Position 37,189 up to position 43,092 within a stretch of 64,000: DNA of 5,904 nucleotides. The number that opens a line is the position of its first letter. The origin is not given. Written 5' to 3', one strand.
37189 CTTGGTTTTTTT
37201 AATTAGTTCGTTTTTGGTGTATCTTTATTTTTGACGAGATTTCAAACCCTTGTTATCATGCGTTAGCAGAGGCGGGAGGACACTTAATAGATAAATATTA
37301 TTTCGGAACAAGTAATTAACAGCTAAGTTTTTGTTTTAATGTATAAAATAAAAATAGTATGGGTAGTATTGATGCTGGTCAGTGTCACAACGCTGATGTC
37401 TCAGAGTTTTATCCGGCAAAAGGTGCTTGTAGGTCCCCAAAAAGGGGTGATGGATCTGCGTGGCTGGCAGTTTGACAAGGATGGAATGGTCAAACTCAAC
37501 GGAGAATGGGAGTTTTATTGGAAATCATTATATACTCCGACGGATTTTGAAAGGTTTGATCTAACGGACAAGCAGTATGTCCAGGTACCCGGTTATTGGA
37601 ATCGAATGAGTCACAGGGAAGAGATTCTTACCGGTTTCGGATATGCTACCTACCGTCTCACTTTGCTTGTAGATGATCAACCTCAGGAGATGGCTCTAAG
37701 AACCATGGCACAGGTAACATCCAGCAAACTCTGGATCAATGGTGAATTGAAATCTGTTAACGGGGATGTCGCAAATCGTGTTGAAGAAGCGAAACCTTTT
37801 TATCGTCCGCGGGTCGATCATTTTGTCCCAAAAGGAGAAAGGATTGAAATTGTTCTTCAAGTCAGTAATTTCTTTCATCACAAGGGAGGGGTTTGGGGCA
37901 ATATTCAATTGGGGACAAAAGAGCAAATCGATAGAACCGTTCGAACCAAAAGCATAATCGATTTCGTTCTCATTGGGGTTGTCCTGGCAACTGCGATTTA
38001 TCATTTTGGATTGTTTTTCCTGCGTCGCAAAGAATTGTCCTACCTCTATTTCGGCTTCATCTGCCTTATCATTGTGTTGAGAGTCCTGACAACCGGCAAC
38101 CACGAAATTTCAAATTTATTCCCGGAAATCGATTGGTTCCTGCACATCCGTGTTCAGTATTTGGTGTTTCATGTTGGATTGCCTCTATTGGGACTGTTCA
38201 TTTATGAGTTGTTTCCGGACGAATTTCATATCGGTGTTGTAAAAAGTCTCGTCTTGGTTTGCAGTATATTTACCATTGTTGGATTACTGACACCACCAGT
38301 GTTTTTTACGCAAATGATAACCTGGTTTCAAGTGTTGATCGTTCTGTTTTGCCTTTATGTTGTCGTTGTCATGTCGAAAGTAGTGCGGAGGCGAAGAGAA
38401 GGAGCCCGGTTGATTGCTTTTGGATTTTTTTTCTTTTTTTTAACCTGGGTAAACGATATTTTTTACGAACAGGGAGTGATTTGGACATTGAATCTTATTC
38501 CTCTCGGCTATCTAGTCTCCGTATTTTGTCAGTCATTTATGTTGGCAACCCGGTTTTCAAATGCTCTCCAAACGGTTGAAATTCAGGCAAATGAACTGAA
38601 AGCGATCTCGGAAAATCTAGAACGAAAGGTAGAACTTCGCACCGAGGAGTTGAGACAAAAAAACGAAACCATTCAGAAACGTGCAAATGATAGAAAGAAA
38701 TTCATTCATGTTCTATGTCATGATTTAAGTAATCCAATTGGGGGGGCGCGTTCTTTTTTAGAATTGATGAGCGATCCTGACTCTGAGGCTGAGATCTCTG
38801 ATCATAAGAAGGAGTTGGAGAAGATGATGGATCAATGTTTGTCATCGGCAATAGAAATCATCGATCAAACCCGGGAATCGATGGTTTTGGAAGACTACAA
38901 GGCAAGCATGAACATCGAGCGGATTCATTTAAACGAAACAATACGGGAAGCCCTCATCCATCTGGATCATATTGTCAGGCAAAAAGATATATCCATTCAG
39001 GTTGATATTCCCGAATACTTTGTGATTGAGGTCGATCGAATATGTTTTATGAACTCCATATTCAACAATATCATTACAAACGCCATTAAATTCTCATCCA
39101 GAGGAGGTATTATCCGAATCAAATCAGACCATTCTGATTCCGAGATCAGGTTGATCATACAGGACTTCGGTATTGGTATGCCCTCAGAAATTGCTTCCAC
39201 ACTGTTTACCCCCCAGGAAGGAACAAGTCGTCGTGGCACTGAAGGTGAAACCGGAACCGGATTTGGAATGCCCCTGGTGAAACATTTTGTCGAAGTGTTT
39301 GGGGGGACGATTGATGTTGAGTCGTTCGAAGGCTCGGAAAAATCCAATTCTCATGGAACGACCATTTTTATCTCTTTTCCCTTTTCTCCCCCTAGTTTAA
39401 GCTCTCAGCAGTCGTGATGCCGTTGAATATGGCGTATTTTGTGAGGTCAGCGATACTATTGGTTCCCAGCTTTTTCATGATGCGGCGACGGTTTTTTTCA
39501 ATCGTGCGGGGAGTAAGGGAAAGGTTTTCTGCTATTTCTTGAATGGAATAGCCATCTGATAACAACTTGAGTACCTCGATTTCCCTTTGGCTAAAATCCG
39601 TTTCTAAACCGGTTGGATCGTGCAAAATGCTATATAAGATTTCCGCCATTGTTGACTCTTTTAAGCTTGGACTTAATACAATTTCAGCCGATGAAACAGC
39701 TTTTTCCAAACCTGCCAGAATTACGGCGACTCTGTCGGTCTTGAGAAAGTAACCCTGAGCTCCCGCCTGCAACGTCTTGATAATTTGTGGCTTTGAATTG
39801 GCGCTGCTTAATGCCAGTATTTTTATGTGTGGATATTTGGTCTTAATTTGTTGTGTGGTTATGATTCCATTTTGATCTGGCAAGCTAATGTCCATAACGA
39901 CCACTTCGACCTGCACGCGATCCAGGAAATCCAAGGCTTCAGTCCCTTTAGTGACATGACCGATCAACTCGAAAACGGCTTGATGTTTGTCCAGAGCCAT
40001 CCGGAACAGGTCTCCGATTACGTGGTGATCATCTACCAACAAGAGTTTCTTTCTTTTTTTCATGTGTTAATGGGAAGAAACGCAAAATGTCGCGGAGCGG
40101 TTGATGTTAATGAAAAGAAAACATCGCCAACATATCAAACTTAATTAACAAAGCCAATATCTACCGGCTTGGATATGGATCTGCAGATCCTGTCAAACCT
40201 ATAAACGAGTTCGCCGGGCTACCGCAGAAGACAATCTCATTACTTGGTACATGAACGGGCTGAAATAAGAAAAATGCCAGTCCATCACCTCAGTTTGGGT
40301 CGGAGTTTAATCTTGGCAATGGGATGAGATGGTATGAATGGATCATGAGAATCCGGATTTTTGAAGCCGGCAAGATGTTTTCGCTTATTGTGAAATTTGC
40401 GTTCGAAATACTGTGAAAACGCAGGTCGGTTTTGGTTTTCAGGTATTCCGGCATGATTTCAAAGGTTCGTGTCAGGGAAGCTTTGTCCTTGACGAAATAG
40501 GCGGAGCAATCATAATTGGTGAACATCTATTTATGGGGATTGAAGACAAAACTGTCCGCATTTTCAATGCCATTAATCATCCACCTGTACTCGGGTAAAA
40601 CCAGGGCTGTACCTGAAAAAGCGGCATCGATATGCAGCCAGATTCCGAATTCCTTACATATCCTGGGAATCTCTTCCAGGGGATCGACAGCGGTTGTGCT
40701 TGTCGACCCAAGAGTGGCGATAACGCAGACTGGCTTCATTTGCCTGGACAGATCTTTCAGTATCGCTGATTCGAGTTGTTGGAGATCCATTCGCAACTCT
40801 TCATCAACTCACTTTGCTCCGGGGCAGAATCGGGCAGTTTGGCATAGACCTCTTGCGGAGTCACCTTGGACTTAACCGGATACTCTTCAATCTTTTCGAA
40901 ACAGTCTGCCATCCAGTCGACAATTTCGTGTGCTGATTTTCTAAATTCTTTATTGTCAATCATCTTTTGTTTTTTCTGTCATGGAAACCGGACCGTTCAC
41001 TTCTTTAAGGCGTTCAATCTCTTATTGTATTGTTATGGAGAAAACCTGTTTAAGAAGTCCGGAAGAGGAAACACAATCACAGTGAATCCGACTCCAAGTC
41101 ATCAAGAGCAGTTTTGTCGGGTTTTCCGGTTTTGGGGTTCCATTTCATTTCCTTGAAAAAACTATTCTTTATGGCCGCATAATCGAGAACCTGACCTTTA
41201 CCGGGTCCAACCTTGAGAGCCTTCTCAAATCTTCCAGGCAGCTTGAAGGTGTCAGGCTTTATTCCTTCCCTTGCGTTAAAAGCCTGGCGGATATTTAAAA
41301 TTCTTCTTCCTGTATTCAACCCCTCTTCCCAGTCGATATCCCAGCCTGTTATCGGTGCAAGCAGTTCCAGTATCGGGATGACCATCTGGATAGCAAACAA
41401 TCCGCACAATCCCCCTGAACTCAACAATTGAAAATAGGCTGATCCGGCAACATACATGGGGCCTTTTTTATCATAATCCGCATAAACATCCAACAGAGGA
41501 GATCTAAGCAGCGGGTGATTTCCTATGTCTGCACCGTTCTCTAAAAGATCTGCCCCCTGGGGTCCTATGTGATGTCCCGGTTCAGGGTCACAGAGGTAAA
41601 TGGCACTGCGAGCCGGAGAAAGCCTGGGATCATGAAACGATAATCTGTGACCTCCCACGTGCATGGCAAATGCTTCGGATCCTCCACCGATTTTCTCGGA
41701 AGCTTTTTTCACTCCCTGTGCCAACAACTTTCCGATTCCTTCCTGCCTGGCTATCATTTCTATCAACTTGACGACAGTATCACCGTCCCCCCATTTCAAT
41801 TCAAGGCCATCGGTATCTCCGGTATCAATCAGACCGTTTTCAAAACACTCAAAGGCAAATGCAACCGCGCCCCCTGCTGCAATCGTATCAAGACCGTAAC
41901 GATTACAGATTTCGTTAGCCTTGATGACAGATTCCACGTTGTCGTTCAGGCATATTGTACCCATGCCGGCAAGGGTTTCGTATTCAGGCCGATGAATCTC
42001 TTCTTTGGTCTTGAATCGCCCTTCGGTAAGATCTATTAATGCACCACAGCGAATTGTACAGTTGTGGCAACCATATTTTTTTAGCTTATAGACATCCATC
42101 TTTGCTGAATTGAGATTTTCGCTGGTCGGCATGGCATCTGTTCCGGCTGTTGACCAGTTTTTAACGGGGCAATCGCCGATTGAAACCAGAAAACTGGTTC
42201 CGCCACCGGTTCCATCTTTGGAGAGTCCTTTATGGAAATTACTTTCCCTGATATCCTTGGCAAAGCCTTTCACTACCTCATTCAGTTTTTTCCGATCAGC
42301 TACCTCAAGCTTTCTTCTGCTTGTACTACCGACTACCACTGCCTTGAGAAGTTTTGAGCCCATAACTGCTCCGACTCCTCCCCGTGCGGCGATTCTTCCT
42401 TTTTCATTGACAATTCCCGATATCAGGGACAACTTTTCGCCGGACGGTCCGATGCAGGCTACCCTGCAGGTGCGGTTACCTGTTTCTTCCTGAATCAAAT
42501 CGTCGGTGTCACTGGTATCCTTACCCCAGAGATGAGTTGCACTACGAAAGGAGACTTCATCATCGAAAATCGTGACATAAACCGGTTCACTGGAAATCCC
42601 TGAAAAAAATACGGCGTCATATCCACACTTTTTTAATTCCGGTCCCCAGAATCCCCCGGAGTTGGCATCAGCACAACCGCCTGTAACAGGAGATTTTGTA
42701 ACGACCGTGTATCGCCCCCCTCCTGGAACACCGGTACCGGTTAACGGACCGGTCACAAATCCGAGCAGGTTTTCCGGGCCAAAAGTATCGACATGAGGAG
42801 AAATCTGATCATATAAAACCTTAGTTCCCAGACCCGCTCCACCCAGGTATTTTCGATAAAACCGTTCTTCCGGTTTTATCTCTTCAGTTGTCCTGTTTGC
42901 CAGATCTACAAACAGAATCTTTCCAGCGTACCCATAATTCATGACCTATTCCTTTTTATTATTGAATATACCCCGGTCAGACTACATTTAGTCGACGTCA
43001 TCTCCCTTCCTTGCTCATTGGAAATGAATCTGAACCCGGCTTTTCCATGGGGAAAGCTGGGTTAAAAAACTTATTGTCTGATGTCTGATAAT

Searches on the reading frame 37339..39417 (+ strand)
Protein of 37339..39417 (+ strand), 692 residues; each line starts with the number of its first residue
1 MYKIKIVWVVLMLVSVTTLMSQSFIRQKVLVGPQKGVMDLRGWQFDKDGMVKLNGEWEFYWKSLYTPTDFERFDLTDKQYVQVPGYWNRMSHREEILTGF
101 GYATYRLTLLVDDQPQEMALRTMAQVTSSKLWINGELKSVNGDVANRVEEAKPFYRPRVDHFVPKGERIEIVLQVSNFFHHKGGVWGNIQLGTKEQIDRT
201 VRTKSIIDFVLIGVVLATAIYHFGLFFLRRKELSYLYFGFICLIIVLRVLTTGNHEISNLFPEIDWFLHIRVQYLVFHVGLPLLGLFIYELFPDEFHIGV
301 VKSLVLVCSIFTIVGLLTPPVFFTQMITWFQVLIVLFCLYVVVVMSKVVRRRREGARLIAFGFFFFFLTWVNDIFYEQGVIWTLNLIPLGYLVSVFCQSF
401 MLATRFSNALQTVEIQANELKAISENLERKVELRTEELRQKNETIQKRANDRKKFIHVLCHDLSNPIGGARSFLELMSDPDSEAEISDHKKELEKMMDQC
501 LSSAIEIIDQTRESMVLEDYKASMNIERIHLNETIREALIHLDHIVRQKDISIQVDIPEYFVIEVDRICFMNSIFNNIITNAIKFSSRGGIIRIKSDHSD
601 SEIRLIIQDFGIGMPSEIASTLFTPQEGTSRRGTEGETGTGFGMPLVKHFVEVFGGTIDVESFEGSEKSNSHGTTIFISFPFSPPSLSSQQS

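Call 38: search_protein_families(library=pfam, proteins=[window:37339-39417:+], max_evalue=0.00001)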
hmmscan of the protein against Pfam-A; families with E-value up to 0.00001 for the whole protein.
window:37339-39417:+ (692 aa): 2 families
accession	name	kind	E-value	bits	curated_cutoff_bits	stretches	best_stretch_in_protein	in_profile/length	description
PF07695.17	7TMR-DISM_7TM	-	4.2e-29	102.4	29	1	205-405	2-205/205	7TM diverse intracellular signalling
PF02518.31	HATPase_c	-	2e-18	67.3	26.4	1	573-683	8-110/111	Histidine kinase-, DNA gyrase B-, and HSP90-like ATPase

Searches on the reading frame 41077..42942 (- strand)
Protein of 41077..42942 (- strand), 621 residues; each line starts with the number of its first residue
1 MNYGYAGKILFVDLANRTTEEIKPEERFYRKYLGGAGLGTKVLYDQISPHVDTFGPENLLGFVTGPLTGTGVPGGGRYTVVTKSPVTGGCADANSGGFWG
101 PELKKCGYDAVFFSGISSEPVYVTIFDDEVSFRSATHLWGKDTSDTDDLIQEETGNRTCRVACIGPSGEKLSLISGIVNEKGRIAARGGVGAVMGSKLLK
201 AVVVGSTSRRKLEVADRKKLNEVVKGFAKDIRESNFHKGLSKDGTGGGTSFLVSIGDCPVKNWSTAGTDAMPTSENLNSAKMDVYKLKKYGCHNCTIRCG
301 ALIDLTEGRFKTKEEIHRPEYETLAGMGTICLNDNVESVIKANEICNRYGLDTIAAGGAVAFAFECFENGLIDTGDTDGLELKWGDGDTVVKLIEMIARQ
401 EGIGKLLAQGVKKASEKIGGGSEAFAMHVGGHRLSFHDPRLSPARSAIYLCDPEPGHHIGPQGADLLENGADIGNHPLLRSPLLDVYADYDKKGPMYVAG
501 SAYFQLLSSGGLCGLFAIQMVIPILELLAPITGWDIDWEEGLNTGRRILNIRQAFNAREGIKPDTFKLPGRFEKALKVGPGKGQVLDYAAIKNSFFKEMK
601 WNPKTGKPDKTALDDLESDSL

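Call 38: search_protein_families(library=pfam, proteins=[window:41077-42942:-], max_evalue=0.00001)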
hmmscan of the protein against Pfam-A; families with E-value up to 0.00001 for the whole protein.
window:41077-42942:- (621 aa): 2 families
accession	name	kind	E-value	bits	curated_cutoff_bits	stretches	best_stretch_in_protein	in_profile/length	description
PF01314.23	AFOR_C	-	8e-95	318.6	27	1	222-616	1-383/385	Aldehyde ferredoxin oxidoreductase, domains 2 & 3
PF02730.20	AFOR_N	-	6.5e-74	248.4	29.8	1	7-205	1-197/199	Aldehyde ferredoxin oxidoreductase, N-terminal domain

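Call 59: find_encoding_contigs(protein=window:41077-42942:-, flank=1000, max_places=6)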
Protein window:41077-42942:- (621 aa): 3 contigs read that carry it; 1 place shown.
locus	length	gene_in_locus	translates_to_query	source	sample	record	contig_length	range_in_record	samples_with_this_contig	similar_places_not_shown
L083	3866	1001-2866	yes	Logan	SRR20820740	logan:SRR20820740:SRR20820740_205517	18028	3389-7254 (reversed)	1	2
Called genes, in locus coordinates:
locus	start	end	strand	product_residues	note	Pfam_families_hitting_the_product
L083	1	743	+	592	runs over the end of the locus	PF00672:HAMP, PF00989:PAS, PF08448:PAS_4, PF00512:HisKA, PF02518:HATPase_c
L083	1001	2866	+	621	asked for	PF02730:AFOR_N, PF01314:AFOR_C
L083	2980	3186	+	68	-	-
